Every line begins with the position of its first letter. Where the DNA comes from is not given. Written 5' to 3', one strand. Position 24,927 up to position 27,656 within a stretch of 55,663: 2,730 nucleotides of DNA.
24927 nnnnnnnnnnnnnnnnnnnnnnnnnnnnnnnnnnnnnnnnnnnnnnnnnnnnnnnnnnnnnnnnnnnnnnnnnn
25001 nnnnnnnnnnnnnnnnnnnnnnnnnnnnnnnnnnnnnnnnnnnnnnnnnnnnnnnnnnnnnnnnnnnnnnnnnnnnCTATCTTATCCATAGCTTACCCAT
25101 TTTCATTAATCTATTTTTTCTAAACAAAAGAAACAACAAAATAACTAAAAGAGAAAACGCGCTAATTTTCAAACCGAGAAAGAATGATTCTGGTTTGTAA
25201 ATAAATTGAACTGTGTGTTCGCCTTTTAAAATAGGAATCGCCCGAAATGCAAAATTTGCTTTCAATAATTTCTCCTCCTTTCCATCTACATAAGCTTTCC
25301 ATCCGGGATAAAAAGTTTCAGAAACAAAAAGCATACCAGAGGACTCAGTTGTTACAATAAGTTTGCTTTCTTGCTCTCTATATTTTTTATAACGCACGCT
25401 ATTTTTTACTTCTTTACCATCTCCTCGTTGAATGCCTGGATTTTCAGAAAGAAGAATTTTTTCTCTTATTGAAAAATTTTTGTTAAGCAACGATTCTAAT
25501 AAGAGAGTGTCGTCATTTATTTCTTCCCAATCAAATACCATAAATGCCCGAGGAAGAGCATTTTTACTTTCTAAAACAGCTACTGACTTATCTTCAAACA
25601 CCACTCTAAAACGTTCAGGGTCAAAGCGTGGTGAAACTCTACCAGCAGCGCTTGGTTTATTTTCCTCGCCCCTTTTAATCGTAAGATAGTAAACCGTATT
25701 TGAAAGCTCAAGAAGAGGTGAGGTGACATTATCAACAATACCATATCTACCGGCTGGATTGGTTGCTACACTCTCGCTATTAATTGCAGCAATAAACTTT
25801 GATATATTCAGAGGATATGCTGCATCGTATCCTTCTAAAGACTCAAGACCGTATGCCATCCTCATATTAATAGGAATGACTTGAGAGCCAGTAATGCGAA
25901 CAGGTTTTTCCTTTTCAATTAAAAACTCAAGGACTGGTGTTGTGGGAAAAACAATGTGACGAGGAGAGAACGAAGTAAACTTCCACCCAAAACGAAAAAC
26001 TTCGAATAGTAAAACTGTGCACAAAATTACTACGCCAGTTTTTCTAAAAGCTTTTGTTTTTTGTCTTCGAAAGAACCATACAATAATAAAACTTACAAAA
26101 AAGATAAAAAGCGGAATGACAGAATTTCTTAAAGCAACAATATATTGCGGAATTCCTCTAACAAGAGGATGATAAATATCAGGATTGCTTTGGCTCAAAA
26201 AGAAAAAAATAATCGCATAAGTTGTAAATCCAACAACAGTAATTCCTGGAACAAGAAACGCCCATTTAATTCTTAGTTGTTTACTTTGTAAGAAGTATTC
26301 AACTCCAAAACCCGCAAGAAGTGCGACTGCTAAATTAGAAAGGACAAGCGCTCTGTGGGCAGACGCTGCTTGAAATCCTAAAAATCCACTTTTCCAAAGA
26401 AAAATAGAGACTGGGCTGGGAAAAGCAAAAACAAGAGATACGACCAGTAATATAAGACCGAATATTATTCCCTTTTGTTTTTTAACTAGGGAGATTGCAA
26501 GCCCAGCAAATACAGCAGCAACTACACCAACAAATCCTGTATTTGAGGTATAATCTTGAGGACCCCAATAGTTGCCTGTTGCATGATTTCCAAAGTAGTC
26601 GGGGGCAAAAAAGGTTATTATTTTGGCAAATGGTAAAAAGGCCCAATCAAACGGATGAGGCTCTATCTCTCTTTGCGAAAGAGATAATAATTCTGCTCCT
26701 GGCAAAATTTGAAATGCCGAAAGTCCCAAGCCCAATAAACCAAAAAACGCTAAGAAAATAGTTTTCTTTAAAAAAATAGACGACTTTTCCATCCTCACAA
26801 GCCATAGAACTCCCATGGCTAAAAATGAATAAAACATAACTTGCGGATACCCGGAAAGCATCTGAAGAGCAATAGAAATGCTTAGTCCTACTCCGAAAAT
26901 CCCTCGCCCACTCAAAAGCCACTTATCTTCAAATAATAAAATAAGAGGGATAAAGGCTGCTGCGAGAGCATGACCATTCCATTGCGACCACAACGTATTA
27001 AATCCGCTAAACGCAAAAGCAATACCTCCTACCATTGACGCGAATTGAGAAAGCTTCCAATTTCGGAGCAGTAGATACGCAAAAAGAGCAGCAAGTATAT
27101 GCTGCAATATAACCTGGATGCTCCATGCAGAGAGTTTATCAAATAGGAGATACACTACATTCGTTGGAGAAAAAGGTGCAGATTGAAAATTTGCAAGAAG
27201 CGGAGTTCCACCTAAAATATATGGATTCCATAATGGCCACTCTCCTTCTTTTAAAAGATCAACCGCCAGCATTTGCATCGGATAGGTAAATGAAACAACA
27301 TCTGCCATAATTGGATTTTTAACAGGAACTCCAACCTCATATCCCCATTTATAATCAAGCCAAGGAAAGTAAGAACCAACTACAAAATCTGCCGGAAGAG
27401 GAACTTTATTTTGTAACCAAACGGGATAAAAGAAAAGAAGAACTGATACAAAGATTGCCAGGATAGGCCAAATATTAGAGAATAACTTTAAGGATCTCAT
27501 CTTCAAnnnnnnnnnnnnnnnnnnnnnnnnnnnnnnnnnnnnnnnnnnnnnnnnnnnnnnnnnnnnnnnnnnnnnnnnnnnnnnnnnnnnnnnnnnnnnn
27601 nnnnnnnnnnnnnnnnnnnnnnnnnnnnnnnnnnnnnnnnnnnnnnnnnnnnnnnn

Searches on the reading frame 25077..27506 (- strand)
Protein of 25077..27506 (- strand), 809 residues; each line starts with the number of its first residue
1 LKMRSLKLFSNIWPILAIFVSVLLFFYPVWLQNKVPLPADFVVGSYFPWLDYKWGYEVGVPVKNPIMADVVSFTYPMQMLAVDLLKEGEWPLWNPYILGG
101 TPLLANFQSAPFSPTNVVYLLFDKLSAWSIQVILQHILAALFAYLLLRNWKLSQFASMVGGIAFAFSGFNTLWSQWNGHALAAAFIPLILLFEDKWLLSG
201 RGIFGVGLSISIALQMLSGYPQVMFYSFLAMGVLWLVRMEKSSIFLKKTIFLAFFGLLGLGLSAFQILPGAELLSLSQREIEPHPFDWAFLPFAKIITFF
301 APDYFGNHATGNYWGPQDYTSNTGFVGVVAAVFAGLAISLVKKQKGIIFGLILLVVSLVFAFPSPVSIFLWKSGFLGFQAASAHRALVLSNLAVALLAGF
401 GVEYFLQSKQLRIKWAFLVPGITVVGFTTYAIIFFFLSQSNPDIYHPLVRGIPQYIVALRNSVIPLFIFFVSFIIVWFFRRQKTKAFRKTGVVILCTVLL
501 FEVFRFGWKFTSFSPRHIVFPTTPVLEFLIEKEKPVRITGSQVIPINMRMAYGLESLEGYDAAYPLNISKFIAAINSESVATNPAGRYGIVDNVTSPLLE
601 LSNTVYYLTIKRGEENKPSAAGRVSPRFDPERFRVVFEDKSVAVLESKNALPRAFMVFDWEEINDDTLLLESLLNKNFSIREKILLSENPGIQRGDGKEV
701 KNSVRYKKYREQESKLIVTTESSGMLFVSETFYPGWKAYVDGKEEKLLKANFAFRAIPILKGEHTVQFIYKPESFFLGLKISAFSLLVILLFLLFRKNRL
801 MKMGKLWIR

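Call 41: search_protein_families(library=pfam, proteins=[window:25077-27506:-], max_evalue=0.001)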
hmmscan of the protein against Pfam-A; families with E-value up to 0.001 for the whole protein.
window:25077-27506:- (809 aa): 1 family
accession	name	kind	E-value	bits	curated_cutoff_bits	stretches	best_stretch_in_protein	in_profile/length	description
PF09586.16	YfhO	-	6.6e-29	101.3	28.5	2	113-657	74-594/835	Bacterial membrane protein YfhO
